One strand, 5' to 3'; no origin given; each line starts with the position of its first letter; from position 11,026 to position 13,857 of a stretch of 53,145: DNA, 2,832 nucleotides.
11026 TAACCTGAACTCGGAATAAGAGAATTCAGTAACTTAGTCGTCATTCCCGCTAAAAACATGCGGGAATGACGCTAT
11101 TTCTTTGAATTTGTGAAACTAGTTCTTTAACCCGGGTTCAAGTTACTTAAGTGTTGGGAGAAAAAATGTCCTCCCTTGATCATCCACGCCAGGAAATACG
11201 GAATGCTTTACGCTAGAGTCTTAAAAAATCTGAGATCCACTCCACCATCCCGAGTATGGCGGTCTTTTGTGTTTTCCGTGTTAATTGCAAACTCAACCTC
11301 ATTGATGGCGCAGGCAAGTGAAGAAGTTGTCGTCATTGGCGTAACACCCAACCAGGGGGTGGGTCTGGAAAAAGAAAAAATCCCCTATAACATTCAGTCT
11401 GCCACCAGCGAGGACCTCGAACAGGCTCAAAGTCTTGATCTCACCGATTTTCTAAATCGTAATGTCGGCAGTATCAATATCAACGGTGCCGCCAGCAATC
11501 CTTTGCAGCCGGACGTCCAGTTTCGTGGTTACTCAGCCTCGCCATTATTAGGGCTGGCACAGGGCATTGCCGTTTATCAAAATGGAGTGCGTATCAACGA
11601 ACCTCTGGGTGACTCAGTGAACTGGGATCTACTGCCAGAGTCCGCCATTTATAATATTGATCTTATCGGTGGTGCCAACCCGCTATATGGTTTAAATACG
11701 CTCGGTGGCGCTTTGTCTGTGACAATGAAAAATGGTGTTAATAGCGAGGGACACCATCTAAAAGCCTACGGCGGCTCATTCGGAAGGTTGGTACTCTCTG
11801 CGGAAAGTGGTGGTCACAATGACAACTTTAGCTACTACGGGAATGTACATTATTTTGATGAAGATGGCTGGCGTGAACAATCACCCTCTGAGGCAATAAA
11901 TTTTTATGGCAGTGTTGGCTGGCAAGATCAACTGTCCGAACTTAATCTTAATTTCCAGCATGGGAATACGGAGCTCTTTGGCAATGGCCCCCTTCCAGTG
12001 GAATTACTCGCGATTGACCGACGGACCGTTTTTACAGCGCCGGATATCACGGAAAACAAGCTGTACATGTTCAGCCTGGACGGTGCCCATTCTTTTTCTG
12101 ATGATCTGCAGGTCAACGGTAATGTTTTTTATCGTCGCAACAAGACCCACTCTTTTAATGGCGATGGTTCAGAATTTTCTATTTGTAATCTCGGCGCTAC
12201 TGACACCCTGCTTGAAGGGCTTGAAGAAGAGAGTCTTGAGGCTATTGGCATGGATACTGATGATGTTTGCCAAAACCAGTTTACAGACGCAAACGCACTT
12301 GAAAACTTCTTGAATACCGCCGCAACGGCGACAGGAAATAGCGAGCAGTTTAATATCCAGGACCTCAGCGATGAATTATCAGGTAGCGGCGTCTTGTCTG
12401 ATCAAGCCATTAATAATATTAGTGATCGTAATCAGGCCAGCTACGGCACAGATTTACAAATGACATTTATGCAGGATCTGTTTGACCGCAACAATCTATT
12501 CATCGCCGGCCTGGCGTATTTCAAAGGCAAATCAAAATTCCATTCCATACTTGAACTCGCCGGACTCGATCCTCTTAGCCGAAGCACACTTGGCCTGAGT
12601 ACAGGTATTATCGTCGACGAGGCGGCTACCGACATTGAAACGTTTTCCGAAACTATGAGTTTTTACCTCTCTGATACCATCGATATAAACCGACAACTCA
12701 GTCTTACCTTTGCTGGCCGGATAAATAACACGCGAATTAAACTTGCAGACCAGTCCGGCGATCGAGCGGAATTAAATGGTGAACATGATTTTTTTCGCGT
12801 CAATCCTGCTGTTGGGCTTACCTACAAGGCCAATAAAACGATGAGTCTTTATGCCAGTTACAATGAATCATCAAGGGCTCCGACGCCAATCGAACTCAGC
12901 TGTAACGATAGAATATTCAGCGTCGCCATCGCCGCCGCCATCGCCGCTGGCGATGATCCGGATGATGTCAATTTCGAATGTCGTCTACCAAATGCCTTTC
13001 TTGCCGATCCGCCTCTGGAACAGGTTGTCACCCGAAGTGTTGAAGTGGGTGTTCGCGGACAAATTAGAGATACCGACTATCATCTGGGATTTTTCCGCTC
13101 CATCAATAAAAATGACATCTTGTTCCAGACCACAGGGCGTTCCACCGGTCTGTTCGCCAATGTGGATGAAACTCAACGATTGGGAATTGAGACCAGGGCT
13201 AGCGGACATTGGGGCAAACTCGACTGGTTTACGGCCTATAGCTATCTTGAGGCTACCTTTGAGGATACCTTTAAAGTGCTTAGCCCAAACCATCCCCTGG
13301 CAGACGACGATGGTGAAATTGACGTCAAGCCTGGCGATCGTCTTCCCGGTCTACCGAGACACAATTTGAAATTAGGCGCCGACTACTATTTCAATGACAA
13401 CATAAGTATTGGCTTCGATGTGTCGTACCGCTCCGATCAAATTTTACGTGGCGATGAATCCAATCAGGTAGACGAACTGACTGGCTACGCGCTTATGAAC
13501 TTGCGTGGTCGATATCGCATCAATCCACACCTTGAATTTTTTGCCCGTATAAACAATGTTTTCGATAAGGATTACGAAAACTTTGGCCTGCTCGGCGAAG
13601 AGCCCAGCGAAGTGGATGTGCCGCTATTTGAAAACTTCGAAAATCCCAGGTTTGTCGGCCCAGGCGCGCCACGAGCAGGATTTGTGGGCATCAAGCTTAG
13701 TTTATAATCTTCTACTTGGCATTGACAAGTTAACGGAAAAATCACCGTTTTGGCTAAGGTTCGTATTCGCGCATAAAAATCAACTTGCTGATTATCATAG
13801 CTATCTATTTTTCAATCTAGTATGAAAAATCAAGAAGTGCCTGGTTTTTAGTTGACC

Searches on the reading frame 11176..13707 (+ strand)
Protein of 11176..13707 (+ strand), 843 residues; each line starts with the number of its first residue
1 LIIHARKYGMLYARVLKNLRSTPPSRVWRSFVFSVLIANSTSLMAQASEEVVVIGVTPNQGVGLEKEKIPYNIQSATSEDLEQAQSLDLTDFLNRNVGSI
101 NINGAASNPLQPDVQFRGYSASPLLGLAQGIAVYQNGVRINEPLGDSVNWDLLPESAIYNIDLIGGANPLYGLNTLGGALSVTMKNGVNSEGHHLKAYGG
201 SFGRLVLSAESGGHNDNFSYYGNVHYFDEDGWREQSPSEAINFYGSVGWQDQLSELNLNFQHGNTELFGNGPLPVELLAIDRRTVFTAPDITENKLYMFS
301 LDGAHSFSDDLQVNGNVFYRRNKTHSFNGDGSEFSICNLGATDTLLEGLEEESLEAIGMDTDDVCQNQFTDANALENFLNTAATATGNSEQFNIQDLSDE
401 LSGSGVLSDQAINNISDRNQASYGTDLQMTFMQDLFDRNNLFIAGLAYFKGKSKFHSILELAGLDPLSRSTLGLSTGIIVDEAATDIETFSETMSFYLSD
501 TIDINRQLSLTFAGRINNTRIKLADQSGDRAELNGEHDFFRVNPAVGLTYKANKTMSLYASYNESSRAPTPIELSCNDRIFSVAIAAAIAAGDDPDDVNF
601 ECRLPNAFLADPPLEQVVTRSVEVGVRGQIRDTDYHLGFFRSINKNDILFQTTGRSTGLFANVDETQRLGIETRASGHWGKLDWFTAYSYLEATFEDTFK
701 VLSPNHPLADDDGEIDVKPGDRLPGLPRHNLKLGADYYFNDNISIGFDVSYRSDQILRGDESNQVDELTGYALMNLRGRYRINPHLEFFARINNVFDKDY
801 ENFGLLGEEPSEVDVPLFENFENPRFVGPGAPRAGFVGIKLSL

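Call 9: search_protein_families(library=pfam, proteins=[window:11176-13707:+])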
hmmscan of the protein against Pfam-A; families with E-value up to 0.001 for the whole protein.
window:11176-13707:+ (843 aa): 3 families
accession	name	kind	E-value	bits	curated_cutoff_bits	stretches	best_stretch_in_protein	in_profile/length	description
PF00593.30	TonB_dep_Rec_b-barrel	-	3.7e-41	142.9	27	1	258-795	19-436/436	TonB dependent receptor-like, beta-barrel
PF07715.20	Plug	-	6.3e-12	46.4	23.9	1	66-179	2-107/107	TonB-dependent Receptor Plug Domain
PF13505.12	OMP_b-brl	-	0.00018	22.2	28.7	0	729-792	44-107/175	Outer membrane protein beta-barrel domain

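Call 16: find_related_loci(query=window:11203-13707:+, collection=genome_contigs, flank=10000)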
Query window:11203-13707:+ (834 aa) in genome_contigs; peptide patterns used: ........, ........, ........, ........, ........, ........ (x = any residue, [..] = any of these).
88 stretches matched a pattern; 26 encode a relative of the query (tblastn E <= 1e-3); 26 distinct loci.
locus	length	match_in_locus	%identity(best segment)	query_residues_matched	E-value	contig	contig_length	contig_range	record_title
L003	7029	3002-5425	66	27-834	0e+0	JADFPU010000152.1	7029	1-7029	MAG: Proteobacteria bacterium isolate B75T3L11 B75T3L11_NODE14049, whole genome shotgun sequence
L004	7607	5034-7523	62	14-834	0e+0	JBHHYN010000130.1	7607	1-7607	MAG: Gammaproteobacteria bacterium isolate Maj_2_bin.47 NODE_5630_length_7607_cov_10.221663, whole genome shotgun sequen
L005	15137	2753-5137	62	40-834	0e+0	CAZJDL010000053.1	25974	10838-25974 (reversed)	MAG TPA_asm: uncultured Pseudomonadales bacterium isolate SRP345593_co1_169 genome assembly, contig: NODE_304_length_259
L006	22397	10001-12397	63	38-834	0e+0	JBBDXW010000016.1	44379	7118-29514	MAG: Woeseia sp. isolate LejiaD_61_26 Lejia_D_1434_length_44379_cov_16, whole genome shotgun sequence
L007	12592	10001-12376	57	40-832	0e+0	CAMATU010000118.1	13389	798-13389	MAG: Klebsiella pneumoniae isolate MaH-04nov19-186 genome assembly, contig: MaH-04nov19-C12032, whole genome shotgun seq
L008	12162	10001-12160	62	2-725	0e+0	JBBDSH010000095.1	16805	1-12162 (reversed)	MAG: Gammaproteobacteria bacterium isolate LejiaC_57_24 Lejia_C_7948_length_16805_cov_14, whole genome shotgun sequence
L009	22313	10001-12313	51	21-832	0e+0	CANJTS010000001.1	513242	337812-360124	MAG: Gammaproteobacteria bacterium isolate RH-26jul17-313 genome assembly, contig: RH-26jul17-C8, whole genome shotgun s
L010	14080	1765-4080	52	23-832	0e+0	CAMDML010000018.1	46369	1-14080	MAG: Klebsiella pneumoniae isolate MoH-23oct19-118 genome assembly, contig: MoH-23oct19-C638, whole genome shotgun seque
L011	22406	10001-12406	52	40-834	0e+0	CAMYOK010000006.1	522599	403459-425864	MAG: uncultured Pseudomonadales bacterium isolate Biocath_Gamma_028 genome assembly, contig: k127_15265, whole genome sh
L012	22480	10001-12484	54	13-834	0e+0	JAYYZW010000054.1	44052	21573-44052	MAG: Pseudomonadota bacterium isolate XB_MAG1169 DB_MAG1169_0054, whole genome shotgun sequence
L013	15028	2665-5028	43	25-832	0e+0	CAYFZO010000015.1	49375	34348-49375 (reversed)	MAG TPA_asm: uncultured Chromatiales bacterium isolate ERP110561_co1_55 genome assembly, contig: NODE_483_length_49375_c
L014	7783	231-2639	41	9-834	0e+0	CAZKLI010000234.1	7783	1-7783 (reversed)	MAG TPA_asm: uncultured Chromatiales bacterium isolate SRP338948_co1_35 genome assembly, contig: k141_121731, whole geno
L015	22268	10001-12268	41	23-834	0e+0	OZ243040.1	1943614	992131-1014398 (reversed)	MAG: Candidatus Oxydemutatoraceae bacterium isolate d409439e-bbe9-4395-9690-5ca113de89f6 genome assembly, chromosome: 1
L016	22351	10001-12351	41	12-832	6e-166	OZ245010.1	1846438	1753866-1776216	MAG: Candidatus Oxydemutatoraceae bacterium isolate ab49ed24-c91f-451f-9d16-9eaa7661b6c2 genome assembly, chromosome: 1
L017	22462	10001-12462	50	18-834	4e-164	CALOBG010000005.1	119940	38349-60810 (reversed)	MAG: uncultured Gammaproteobacteria bacterium isolate LOGT_bin.0044 genome assembly, contig: contig_16025, whole genome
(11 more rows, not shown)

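Call 21: find_homologous_proteins(query=window:11203-13707:+, max_evalue=1e-50)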
Query window:11203-13707:+ (834 aa): 3053 proteins with E <= 1e-50 among 8000 candidates; the best 120 are listed.
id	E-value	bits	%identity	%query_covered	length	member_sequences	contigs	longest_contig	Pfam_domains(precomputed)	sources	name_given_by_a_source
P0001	0.0e+0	1894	100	100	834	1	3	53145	PF07715.21,PF00593.31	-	-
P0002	0.0e+0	1479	76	100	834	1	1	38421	PF07715.21,PF00593.31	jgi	jgi:iron complex outermembrane recepter protein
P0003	0.0e+0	1467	78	98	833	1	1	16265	PF13505.13,PF07715.21,PF00593.31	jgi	-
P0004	0.0e+0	1456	76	98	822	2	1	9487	PF07715.21,PF00593.31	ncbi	-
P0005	0.0e+0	1444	76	98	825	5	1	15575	PF07715.21,PF00593.31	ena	-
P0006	0.0e+0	1426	74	98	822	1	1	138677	PF07715.21,PF00593.31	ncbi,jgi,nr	ncbi:MAG: TonB-dependent receptor [Gammaproteobacteria bacterium]|jgi:iron complex outermembrane rec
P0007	0.0e+0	1420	74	97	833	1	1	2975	PF07715.21,PF00593.31,PF14905.13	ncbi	-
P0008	0.0e+0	1420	75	98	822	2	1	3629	PF07715.21,PF00593.31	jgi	jgi:outer membrane receptor protein involved in Fe transport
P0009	0.0e+0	1416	74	98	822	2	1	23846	PF07715.21,PF00593.31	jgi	jgi:iron complex outermembrane recepter protein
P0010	0.0e+0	1411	74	98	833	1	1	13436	PF07715.21,PF00593.31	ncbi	-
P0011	0.0e+0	1407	75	98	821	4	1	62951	PF07715.21,PF00593.31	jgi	jgi:iron complex outermembrane recepter protein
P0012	0.0e+0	1397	75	96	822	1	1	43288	PF07715.21,PF00593.31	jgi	jgi:iron complex outermembrane recepter protein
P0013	0.0e+0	1371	71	98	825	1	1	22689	PF07715.21,PF00593.31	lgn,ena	-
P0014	0.0e+0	1352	71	99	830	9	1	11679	PF07715.21,PF00593.31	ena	-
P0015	0.0e+0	1347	72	95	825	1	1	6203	PF07715.21,PF00593.31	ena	-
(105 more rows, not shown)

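Call 22: find_encoding_contigs(protein=P0002, flank=6000, max_places=2)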
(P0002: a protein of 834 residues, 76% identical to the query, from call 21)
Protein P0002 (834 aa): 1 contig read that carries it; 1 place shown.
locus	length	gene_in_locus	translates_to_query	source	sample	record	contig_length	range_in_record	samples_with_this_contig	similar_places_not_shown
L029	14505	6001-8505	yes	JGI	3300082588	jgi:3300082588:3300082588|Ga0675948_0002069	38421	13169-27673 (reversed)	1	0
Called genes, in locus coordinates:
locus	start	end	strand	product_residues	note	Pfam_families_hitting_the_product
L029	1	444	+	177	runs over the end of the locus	PF13650:Asp_protease_2, PF13975:gag-asp_proteas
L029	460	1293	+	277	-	PF02749:QRPTase_N, PF01729:QRPTase_C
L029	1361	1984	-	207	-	PF04961:FTCD_C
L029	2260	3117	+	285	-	PF09176:Mpt_N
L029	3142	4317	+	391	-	PF08238:Sel1, PF05036:SPOR (weak)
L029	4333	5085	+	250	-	-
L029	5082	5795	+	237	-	-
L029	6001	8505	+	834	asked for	PF07715:Plug, PF00593:TonB_dep_Rec_b-barrel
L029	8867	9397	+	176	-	PF07963:N_methyl (weak), PF12019:GspH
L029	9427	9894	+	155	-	PF22150:Tt1218-like (weak)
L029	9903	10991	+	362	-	PF07963:N_methyl (weak), PF16074:PilW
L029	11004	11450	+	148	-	PF14341:PilX_N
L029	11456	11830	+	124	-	-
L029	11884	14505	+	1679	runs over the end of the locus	PF13519:VWA_2 (faint)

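Call 23: find_encoding_contigs(protein=P0003, flank=6000, max_places=2)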
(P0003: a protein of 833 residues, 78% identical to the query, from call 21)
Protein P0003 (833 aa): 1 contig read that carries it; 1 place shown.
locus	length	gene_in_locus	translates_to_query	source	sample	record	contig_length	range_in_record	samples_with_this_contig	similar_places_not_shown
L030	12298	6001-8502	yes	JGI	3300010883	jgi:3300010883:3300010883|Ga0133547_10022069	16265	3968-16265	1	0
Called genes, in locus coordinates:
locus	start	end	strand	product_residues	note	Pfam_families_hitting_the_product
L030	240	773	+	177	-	PF13650:Asp_protease_2, PF13975:gag-asp_proteas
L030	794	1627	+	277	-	PF02749:QRPTase_N, PF01729:QRPTase_C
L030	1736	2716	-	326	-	PF13409:GST_N_2, PF00043:GST_C (weak), PF13410:GST_C_2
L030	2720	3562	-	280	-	PF02678:Pirin, PF05726:Pirin_C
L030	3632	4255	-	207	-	PF04961:FTCD_C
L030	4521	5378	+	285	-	PF09176:Mpt_N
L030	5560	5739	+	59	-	-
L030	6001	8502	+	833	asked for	PF07715:Plug, PF00593:TonB_dep_Rec_b-barrel, PF13505:OMP_b-brl (faint)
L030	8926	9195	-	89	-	-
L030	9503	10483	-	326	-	-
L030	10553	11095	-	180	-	-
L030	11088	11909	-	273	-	PF13276:HTH_21, PF00665:rve, PF13683:rve_3, PF13333:rve_2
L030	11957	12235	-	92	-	PF01527:HTH_Tnp_1, PF13542:HTH_Tnp_ISL3, PF13384:HTH_23 (weak)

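Call 24: find_encoding_contigs(protein=P0006, flank=6000, max_places=2)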
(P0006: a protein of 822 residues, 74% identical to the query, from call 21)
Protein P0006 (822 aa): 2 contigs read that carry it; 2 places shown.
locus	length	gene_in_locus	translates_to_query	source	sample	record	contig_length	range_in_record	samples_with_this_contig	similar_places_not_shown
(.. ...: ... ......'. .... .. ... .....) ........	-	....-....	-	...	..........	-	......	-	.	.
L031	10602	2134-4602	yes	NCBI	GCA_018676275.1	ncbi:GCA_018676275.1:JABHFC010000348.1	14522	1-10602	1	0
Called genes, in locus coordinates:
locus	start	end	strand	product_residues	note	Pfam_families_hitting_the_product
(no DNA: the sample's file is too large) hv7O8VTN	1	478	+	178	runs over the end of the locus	PF13650:Asp_protease_2, PF13975:gag-asp_proteas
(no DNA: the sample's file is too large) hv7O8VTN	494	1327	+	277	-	PF02749:QRPTase_N, PF01729:QRPTase_C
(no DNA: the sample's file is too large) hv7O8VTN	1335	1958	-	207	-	PF04961:FTCD_C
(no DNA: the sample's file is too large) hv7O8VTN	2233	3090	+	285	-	PF09176:Mpt_N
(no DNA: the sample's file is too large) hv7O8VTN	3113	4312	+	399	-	PF08238:Sel1, PF05036:SPOR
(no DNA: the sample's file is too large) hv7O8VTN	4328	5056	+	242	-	-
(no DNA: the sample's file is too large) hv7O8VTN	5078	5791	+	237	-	-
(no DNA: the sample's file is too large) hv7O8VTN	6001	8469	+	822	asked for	PF07715:Plug, PF00593:TonB_dep_Rec_b-barrel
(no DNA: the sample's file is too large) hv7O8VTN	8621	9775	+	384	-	PF07433:DUF1513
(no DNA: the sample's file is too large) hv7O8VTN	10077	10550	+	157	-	PF07963:N_methyl, PF12019:GspH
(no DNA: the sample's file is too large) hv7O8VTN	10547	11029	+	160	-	PF07963:N_methyl, PF22150:Tt1218-like (weak)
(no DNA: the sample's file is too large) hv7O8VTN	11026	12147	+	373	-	PF07963:N_methyl, PF16074:PilW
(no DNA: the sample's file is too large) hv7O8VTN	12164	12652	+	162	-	PF14341:PilX_N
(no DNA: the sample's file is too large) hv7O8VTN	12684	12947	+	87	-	-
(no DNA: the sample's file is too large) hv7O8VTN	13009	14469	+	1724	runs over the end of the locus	PF13519:VWA_2 (weak)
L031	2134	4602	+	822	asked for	PF07715:Plug, PF00593:TonB_dep_Rec_b-barrel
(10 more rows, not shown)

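Call 25: find_encoding_contigs(protein=P0011, flank=6000, max_places=2)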
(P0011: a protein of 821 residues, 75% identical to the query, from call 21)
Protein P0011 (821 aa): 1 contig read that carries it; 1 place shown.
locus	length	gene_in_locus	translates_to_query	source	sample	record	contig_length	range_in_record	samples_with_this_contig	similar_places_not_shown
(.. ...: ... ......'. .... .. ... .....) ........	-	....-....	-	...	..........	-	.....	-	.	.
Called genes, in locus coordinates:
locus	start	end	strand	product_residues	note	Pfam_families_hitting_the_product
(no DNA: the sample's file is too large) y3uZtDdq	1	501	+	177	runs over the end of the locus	PF13650:Asp_protease_2, PF13975:gag-asp_proteas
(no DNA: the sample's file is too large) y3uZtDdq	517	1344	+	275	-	PF02749:QRPTase_N, PF01729:QRPTase_C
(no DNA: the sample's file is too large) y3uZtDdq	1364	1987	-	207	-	PF04961:FTCD_C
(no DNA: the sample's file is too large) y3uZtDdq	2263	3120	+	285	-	PF09176:Mpt_N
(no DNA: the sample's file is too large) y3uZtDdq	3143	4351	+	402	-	PF23310:TPR_27 (faint), PF08238:Sel1, PF05036:SPOR (weak)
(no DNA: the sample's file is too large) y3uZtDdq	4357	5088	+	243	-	-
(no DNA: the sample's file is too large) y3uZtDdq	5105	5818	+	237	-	-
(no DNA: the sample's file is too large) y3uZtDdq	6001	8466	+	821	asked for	PF07715:Plug, PF00593:TonB_dep_Rec_b-barrel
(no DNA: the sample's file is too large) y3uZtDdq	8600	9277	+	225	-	-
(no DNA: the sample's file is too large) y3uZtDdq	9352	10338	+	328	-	-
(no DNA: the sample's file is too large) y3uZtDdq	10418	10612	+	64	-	-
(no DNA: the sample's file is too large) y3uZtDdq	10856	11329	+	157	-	PF07963:N_methyl, PF12019:GspH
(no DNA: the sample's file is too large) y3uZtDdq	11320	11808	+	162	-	PF07963:N_methyl, PF22150:Tt1218-like (weak)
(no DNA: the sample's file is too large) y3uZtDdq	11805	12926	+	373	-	PF07963:N_methyl, PF27121:PpdB (faint), PF16074:PilW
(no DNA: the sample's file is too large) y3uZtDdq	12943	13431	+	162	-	PF14341:PilX_N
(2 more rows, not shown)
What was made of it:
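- Relatives with the same gene order (receptor 74-78% identical) have a 182-209-bp spacer against 771 bp here (calls 21-25).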

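Call 95: search_protein_families(library=ncbifam, proteins=[window:11203-13707:+], max_evalue=0.01)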
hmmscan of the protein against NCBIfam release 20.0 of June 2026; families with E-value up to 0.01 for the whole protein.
window:11203-13707:+ (834 aa): 17 families
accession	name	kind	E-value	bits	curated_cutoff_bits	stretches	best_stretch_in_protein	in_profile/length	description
TIGR01783.1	TonB-siderophor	subfamily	8.1e-33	113.9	223.5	2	371-791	243-620/649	TonB-dependent siderophore receptor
TIGR01785.1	TonB-hemin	subfamily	3.5e-23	81.9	316.85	1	482-792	363-655/677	TonB-dependent heme/hemoglobin receptor family protein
TIGR01779.1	TonB-B12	equivalog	5.6e-22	78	599.7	2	603-793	427-595/614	TonB-dependent vitamin B12 receptor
TIGR01786.1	TonB-hemlactrns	subfamily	7.7e-19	67.5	323.75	1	476-791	384-686/719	TonB-dependent hemoglobin/transferrin/lactoferrin family receptor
NF041535.1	TonB_rec_PqqU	equivalog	4.8e-18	64.8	1200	2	609-792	472-644/676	TonB-dependent receptor PqqU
NF007926.1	PRK10641.1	equivalog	1.1e-11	44.1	836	2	63-192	47-168/617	TonB-dependent vitamin B12 receptor BtuB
NF010010.0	PRK13483.1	equivalog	1.6e-10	39.7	927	2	711-792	557-641/660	ligand-gated channel protein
NF049946.1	TonB_dep_CU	exception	2.3e-07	29.5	700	1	486-793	398-663/683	TonB-dependent receptor, CU motif-type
NF049944.1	TonB_dep_PUIUD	equivalog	4.9e-07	28.5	850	1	475-561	384-469/686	TonB-dependent receptor, PUIUD motif-type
NF010038.0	PRK13513.1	equivalog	1.2e-06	27.4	942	1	37-177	32-166/659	ligand-gated channel protein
NF007447.0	PRK10003.1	equivalog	1.5e-06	26.8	666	1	716-793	624-705/727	ferric-rhodotorulic acid/ferric-coprogen receptor FhuE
NF049960.1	siderphRecptFauA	equivalog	1.5e-05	23.6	900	1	743-792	652-702/727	TonB-dependent alcaligin siderophore receptor FauA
NF053590.1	TonB_dep_TOL0244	equivalog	1.7e-05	23.7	645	1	519-796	347-585/604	TOL_0244 family TonB-dependent receptor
NF049945.1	TonB_dep_FCYXU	equivalog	2.8e-05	22.9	825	0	101-183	94-174/697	TonB-dependent receptor, FCYXU motif-type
NF007349.0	PRK09840.1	equivalog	0.00029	19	686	1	478-791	441-733/760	catecholate siderophore receptor Fiu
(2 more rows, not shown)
